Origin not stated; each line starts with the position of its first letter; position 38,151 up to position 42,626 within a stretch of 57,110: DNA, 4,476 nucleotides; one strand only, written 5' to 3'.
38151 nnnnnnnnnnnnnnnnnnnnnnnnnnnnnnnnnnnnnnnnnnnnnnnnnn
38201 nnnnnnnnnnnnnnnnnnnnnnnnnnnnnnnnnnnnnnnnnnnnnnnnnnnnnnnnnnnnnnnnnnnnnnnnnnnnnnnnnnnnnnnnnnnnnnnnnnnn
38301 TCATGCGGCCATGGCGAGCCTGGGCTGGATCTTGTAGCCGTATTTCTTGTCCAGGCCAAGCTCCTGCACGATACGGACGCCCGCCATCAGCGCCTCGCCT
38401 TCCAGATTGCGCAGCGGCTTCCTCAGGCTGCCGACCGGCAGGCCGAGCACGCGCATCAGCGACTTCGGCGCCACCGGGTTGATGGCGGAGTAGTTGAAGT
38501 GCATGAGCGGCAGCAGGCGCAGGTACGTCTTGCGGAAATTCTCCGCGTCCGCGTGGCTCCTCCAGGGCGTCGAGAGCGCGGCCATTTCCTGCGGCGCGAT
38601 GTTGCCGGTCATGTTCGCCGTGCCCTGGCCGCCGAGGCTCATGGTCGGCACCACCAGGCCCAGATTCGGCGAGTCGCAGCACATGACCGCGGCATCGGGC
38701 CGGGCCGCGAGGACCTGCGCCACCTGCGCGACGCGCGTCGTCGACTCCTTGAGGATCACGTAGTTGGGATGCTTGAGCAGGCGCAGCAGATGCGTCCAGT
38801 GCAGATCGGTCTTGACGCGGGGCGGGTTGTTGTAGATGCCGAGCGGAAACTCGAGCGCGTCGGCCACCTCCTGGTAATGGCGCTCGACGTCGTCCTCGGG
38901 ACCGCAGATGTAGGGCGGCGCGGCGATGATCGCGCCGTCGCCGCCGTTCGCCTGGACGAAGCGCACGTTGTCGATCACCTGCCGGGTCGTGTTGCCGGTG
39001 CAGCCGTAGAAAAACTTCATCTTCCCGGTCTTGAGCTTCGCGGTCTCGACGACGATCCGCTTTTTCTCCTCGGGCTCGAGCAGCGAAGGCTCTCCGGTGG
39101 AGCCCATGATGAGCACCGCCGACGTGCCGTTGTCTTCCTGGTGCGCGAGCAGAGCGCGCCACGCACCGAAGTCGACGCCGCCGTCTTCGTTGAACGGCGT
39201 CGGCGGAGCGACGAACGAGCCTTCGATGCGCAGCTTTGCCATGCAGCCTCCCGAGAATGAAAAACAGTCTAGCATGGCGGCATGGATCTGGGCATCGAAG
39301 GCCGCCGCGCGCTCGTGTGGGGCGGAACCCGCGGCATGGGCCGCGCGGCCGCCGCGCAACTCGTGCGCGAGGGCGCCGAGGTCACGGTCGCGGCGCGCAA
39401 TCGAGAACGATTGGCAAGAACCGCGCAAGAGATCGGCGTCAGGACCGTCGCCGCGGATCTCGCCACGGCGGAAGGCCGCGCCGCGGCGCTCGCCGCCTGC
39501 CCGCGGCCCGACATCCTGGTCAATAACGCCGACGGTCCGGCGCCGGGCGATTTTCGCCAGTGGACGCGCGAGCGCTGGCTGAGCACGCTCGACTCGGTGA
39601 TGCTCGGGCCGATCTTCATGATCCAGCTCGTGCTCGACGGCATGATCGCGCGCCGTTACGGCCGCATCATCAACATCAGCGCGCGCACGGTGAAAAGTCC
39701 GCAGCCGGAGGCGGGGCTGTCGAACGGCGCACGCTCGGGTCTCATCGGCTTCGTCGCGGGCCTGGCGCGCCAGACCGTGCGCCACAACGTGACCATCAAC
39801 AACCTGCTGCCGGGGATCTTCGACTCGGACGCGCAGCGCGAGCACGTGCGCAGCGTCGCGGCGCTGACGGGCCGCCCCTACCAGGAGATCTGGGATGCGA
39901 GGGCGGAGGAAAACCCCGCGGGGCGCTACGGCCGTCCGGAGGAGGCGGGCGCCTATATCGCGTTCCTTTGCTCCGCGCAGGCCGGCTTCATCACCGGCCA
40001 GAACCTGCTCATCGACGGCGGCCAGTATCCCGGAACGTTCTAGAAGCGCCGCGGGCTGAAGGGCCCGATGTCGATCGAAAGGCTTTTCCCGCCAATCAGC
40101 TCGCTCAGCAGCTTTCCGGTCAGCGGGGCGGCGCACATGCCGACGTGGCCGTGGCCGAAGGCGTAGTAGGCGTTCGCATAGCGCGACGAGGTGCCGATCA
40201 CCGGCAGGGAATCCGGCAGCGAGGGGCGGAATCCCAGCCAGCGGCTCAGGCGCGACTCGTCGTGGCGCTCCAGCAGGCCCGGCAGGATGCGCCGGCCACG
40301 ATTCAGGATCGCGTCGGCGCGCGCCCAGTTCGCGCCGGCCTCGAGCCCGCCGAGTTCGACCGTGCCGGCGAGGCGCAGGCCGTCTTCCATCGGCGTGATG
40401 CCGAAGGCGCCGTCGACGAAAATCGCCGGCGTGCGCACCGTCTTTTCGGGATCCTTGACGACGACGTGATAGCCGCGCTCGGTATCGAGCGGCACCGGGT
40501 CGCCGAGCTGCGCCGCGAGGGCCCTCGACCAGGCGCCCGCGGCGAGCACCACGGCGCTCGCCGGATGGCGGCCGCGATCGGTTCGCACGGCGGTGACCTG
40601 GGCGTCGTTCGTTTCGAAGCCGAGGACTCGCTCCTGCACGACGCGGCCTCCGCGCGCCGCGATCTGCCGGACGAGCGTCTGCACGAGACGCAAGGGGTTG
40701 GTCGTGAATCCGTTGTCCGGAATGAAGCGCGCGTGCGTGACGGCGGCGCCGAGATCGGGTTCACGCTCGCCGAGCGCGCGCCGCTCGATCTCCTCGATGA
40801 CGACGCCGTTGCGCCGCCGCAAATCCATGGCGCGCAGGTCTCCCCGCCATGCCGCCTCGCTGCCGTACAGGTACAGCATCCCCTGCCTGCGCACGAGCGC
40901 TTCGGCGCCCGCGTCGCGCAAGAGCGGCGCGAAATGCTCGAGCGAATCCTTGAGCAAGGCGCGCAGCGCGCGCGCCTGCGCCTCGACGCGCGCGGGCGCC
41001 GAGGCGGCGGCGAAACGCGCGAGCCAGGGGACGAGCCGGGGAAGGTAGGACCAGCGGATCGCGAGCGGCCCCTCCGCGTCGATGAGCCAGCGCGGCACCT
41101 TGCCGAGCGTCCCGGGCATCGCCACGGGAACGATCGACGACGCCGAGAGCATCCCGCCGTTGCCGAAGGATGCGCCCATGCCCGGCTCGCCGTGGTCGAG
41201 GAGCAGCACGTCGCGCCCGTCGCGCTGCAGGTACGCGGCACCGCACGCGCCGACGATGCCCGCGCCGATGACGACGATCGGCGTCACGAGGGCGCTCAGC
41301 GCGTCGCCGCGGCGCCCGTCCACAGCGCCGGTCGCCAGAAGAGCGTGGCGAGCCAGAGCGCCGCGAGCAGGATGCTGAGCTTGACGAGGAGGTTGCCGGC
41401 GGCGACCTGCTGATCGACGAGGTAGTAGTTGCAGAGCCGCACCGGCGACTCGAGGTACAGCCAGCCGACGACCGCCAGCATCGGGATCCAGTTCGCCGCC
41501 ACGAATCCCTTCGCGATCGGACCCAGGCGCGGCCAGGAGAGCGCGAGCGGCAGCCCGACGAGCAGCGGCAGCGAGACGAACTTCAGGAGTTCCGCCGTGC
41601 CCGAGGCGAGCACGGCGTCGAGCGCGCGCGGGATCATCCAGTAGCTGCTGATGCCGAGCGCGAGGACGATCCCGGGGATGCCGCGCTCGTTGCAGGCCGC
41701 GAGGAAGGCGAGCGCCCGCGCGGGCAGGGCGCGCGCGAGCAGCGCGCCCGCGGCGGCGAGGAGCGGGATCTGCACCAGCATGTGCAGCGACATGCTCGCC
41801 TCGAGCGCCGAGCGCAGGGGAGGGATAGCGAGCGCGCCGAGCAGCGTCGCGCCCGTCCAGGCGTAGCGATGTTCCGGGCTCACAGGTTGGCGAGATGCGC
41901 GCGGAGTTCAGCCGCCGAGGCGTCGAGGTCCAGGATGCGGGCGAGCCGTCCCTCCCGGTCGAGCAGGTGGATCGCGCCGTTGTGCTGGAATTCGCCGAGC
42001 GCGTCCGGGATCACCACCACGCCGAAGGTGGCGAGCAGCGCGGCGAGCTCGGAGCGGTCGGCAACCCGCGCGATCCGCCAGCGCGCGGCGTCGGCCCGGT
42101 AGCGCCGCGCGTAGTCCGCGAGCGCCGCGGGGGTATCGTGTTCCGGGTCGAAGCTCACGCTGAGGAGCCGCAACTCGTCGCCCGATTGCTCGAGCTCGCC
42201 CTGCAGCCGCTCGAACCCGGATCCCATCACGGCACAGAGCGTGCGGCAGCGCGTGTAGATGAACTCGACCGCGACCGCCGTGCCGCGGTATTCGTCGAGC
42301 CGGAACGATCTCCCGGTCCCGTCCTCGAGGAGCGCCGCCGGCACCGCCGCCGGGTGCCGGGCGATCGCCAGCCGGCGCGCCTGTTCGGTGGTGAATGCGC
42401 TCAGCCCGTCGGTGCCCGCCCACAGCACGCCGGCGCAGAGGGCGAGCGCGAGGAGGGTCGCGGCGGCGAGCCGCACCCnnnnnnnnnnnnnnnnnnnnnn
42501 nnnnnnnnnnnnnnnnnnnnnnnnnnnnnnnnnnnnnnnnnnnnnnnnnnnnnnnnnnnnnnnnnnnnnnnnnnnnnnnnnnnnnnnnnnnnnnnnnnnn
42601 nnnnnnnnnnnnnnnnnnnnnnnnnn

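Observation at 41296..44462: Translationally coupled subunit II / subunit I / SCO / membrane-ORF cluster with Asn at the cross-link Tyr position: norSY-senC-orf1 (sNOR-type) candidate NO reductase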

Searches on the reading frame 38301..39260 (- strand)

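Call 75: search_protein_families(library=pfam, proteins=[window:38301-39260:-], max_evalue=0.000001)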
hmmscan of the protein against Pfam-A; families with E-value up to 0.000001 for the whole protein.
window:38301-39260:- (319 aa): 1 family
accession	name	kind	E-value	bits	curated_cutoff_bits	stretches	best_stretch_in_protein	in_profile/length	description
PF00701.28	DHDPS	-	1.8e-41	142.2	22.1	1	13-299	3-287/289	Dihydrodipicolinate synthetase family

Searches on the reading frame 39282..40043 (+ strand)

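Call 19: search_protein_families(library=pfam, proteins=[window:39282-40043:+], max_evalue=0.00001)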
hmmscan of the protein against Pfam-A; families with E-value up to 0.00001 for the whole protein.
window:39282-40043:+ (253 aa): 3 families
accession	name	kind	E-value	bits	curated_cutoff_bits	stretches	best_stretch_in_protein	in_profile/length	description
PF13561.12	adh_short_C2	-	1.8e-34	119.8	27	1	17-247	6-234/236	Enoyl-(Acyl carrier protein) reductase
PF00106.31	adh_short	-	6.3e-32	111.1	26.6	1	10-188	3-190/195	short chain dehydrogenase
PF13460.12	NAD_binding_10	-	3.1e-08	34.1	27.2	1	14-143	1-107/184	NAD(P)H-binding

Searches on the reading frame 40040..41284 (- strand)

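Call 19: search_protein_families(library=pfam, proteins=[window:40040-41284:-], max_evalue=0.00001)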
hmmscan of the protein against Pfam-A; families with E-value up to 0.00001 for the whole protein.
window:40040-41284:- (414 aa): 1 family
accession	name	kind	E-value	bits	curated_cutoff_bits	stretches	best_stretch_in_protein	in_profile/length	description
PF01266.30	DAO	-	2.5e-65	221.7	27.9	1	3-396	2-353/353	FAD dependent oxidoreductase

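Call 32: search_protein_families(library=ncbifam, proteins=[window:40040-41284:-], max_evalue=0.00001)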
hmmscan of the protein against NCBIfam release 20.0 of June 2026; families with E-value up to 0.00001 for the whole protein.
window:40040-41284:- (414 aa): 16 families
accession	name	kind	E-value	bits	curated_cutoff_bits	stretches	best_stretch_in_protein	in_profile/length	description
NF001933.0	PRK00711.1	subfamily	4.6e-57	193.9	383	1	3-413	3-415/429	D-amino acid dehydrogenase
NF009074.0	PRK12409.1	equivalog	1.5e-36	126.4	494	1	3-398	4-404/410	D-amino acid dehydrogenase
TIGR02352.1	thiamin_ThiO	equivalog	2.5e-36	125.5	250.8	2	101-400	51-350/351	glycine oxidase ThiO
TIGR03197.1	MnmC_Cterm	equivalog_domain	2.2e-19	69.8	174.2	1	178-366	128-316/400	FAD-dependent 5-carboxymethylaminomethyl-2-thiouridine(34) oxidoreductase MnmC1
NF040813.1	pro_dh_Thprot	equivalog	2.6e-17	63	600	1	200-402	176-353/362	D-proline dehydrogenase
NF002480.1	PRK01747.1-1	equivalog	5.9e-17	61.3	540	1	175-402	373-622/645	bifunctional tRNA (5-methylaminomethyl-2-thiouridine)(34)-methyltransferase MnmC2/FAD-dependent 5-carboxymethylaminomethyl-2-thiouridine(34)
NF008425.0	PRK11259.1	equivalog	5.6e-16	58.4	257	1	110-264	65-216/377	N-methyl-L-tryptophan oxidase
TIGR01377.1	soxA_mon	subfamily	2.9e-10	39.5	479.65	0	131-270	79-217/381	amino oxidase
TIGR03329.1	Phn_aa_oxid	hypoth_equivalog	1.2e-09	37.5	632.8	0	102-255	89-239/460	putative aminophosphonate oxidoreductase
TIGR03377.1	glycerol3P_GlpA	equivalog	2.6e-08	32.8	552.8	1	157-276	103-227/530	anaerobic glycerol-3-phosphate dehydrogenase subunit GlpA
NF050086.1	pipecolate_AmaA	exception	2.8e-07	29.6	600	0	3-61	28-87/425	L-pipecolate oxidase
TIGR02032.1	GG-red-SF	subfamily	3.7e-07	30.1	158.8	0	3-33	3-33/297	geranylgeranyl reductase family protein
TIGR01373.1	soxB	subfamily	4e-07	29.2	529.45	1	116-399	96-384/407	sarcosine oxidase subunit beta family protein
TIGR03364.1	HpnW_proposed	hypoth_equivalog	7.6e-07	28.5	285.1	0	3-48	3-48/365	TIGR03364 family FAD-dependent oxidoreductase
NF008726.1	PRK11728.1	equivalog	1.1e-06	27.8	299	0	157-263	109-212/389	L-2-hydroxyglutarate oxidase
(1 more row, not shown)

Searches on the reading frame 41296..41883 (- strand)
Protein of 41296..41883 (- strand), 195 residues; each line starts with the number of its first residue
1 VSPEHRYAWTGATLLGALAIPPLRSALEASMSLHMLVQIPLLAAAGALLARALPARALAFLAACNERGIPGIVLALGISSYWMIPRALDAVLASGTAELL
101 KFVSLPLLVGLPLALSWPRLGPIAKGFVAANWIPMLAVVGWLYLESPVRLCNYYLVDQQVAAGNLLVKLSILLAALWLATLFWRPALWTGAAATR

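Call 4: search_protein_families(library=pfam, proteins=[window:41296-41883:-], max_evalue=0.01)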
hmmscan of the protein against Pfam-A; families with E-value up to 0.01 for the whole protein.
window:41296-41883:- (195 aa): 0 families

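Call 5: search_protein_families(library=ncbifam, proteins=[window:41296-41883:-], max_evalue=0.01)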
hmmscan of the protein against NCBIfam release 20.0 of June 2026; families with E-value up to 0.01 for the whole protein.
window:41296-41883:- (195 aa): 0 families

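Call 31: search_protein_families(library=pfam, proteins=[window:41296-41883:-], max_evalue=1)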
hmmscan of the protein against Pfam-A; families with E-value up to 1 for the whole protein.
window:41296-41883:- (195 aa): 0 families

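Call 49: search_protein_families(library=pfam, alignment_id=A4, max_evalue=5)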
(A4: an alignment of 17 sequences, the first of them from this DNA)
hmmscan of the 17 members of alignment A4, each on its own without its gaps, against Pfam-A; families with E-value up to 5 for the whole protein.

A. member 1, seq(195 aa): 0 families

B. families by the number of members that match (of 17 scanned): 12 families
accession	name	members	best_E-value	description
PF07185.16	DUF1404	6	0.00023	Protein of unknown function (DUF1404)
PF09678.15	Caa3_CtaG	2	7.7e-06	Cytochrome c oxidase caa3 assembly factor (Caa3_CtaG)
PF11893.13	DUF3413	1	0.00085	Domain of unknown function (DUF3413)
PF24284.1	DUF7472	1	0.0057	Family of unknown function (DUF7472)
PF19868.4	DUF6341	1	0.21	Family of unknown function (DUF6341)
PF09527.15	ATPase_gene1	1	0.3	Putative F0F1-ATPase subunit Ca2+/Mg2+ transporter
PF07225.17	NDUF_B4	1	0.33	NADH-ubiquinone oxidoreductase B15 subunit (NDUFB4)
PF03893.22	Lipase3_N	1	0.42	Lipase 3 N-terminal region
PF05656.20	DUF805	1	1.7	Protein of unknown function (DUF805)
PF24007.1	DUF7321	1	2.8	Domain of unknown function (DUF7321)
PF17367.7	NiFe_hyd_3_EhaA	1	2.8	NiFe-hydrogenase-type-3 Eha complex subunit A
PF09843.14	DUF2070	1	4.5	Predicted membrane protein (DUF2070)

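Call 51: find_homologous_proteins(query=A4, max_evalue=0.001)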
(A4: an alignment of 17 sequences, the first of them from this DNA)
Query A4 (17 sequences) (195 aa, profile of the alignment): 690 proteins with E <= 0.001 among 8000 candidates; the best 120 are listed.
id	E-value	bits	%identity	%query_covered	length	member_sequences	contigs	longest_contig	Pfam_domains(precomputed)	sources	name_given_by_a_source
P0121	6.4e-72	259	48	81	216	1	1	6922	-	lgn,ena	-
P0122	1.1e-71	258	61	85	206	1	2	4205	-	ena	-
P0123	1.5e-71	258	60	83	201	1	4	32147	-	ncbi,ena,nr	ncbi:MAG: hypothetical protein A3E79_11020 [Burkholderiales bacterium RIFCSPHIGHO2_12_FULL_61_11]|nr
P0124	7.8e-71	256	44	85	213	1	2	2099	-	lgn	-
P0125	1.1e-70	255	63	84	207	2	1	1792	-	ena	-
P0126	2.1e-70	254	48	79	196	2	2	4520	-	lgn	-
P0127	2.1e-70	254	47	89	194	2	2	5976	-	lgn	-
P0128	2.4e-70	254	57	85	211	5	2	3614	-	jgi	jgi:hypothetical protein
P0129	2.5e-70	254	62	85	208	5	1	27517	-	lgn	-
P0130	4.5e-70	253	44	94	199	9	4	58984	-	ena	-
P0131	8.1e-70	252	62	91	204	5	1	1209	-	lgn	-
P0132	1.5e-69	251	56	94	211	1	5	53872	-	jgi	jgi:hypothetical protein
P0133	1.9e-69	251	60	83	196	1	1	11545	-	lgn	-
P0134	2.3e-69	251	37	92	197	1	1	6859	-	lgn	-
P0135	2.8e-69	251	60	85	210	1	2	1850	-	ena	-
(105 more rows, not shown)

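Call 83: predict_structure(alignment_id=A5)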
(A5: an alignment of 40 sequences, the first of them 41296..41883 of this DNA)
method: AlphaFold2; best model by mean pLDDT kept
length: 195 residues; sequences in the alignment: 40
mean_pLDDT: 92.3   pTM: 0.86
mean pLDDT of the five models: 92.3, 91.6, 90.0, 90.0, 88.8
residues with pLDDT >= 90: 167; 70-90: 17; 50-70: 8; < 50: 3
segments of 3 or more residues with pLDDT < 50: 193-195
pLDDT, mean of each block of 10 residues (from residue 1): 93 98 97 96 98 95 93 95 93 97 98 95 90 94 91 94 97 93 70 45
secondary structure, 60 per line:
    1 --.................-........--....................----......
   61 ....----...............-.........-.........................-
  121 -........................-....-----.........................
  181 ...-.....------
elements in order: H3-19 H21-28 H31-50 H55-64 H69-83 H85-93 H95-119 H122-145 H147-150 H156-183 H185-189

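Call 85: fold_search(model_id=the predicted structure, library=pdb)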
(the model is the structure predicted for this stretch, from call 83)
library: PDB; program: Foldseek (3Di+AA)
matches with E <= 10: 47; with E <= 0.001: 0
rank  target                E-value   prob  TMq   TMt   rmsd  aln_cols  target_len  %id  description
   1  6qph_B                3.2e+00  0.06  0.23  0.08  22.8       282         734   13  Dunaliella minimal PSI complex (released 2020-02-12)
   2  7zd5_D                3.6e+00  0.08  0.22  0.09  24.7       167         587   16  IF(apo/as isolated) conformation of CydDC (Dataset-1) (released 2023-04-19)
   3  1yo7_A                3.8e+00  0.15  0.25  0.36   8.6       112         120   13  Re-engineering topology of the homodimeric ROP protein into a single-chain 4-helix bundle (released 2005-02-15)
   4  9ucm_A                3.8e+00  0.08  0.28  0.15  14.8       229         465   16  Cryo-EM structure of the human G6P transporter SLC37A2 in the apo state with a symmetric ER luminal-open conformation. (released 2025-11-05)
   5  7t3n                  3.8e+00  0.05  0.17  0.09  11.8       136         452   12  R184Q/E191Q mutant of rat vesicular glutamate transporter 2 (VGLUT2) (released 2022-12-14)
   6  8wx4_A                4.0e+00  0.08  0.27  0.15  11.1       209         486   15  Cryo-EM structure of human SLC15A4 in complex with Lys-Leu (outward-facing open) (released 2023-12-13)
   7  9nww_B                4.0e+00  0.03  0.16  0.08  20.2       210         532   13  Single-particle cryo-EM structure of the first variant of mobilized colistin resistance (MCR-1) in its ligand-bound st (released 2025-12-17)
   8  8yvu_B                4.8e+00  0.08  0.21  0.24  11.8       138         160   12  structure of Ige receptor (released 2024-11-06)
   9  8e9x_A                4.8e+00  0.06  0.22  0.18  10.2       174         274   14  CryoEM structure of miniGo-coupled hM4Di in complex with DCZ (released 2022-11-30)
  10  5gof                  5.1e+00  0.12  0.20  0.11  19.4        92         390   14  Truncated mitofusin-1, GTP-bound (released 2017-01-25)
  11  6ly5_b                5.1e+00  0.04  0.22  0.09  22.1       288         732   12  Organization and energy transfer in a huge diatom PSI-FCPI supercomplex (released 2020-10-21)
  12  6kgx_VH               5.6e+00  0.06  0.18  0.21  15.2       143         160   11  Structure of the phycobilisome from the red alga Porphyridium purpureum (released 2019-12-11)
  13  8zo9_b                5.9e+00  0.05  0.25  0.08  22.8       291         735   14  Structure of the wild-type PSI-9VCPI supercomplex in Nannochloropsis oceanica (released 2025-12-03)
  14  5goe                  6.1e+00  0.11  0.21  0.12  19.0        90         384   13  Truncated mitofusin-1, GDP-bound (released 2017-01-25)
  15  6e9n_A                6.1e+00  0.04  0.20  0.12  15.0       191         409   17  E. coli D-galactonate:proton symporter in the inward open form (released 2019-05-22)
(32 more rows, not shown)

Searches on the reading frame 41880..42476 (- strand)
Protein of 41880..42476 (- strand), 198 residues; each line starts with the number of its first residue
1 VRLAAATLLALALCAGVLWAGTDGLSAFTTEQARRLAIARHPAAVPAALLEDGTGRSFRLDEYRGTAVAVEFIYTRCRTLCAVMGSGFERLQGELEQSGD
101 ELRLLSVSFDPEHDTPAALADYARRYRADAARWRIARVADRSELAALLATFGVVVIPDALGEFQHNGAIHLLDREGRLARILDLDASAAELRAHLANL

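Call 4: search_protein_families(library=pfam, proteins=[window:41880-42476:-], max_evalue=0.01)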
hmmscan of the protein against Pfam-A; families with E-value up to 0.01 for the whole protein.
window:41880-42476:- (198 aa): 2 families
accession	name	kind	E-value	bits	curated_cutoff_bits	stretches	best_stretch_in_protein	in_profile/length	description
PF02630.20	SCO1-SenC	-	9.1e-16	58.5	22.8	1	51-177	7-133/134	SCO1/SenC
PF00578.27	AhpC-TSA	-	0.0044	17.4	26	1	45-122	5-80/124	AhpC/TSA family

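Call 5: search_protein_families(library=ncbifam, proteins=[window:41880-42476:-], max_evalue=0.01)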
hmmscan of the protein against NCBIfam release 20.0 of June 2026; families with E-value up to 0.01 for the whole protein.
window:41880-42476:- (198 aa): 1 family
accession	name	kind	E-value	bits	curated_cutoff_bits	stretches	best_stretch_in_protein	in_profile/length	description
NF047696.1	ThlDiSintTplARhiz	equivalog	0.0016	18.2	230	1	30-114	62-143/219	thiol:disulfide interchange protein TlpA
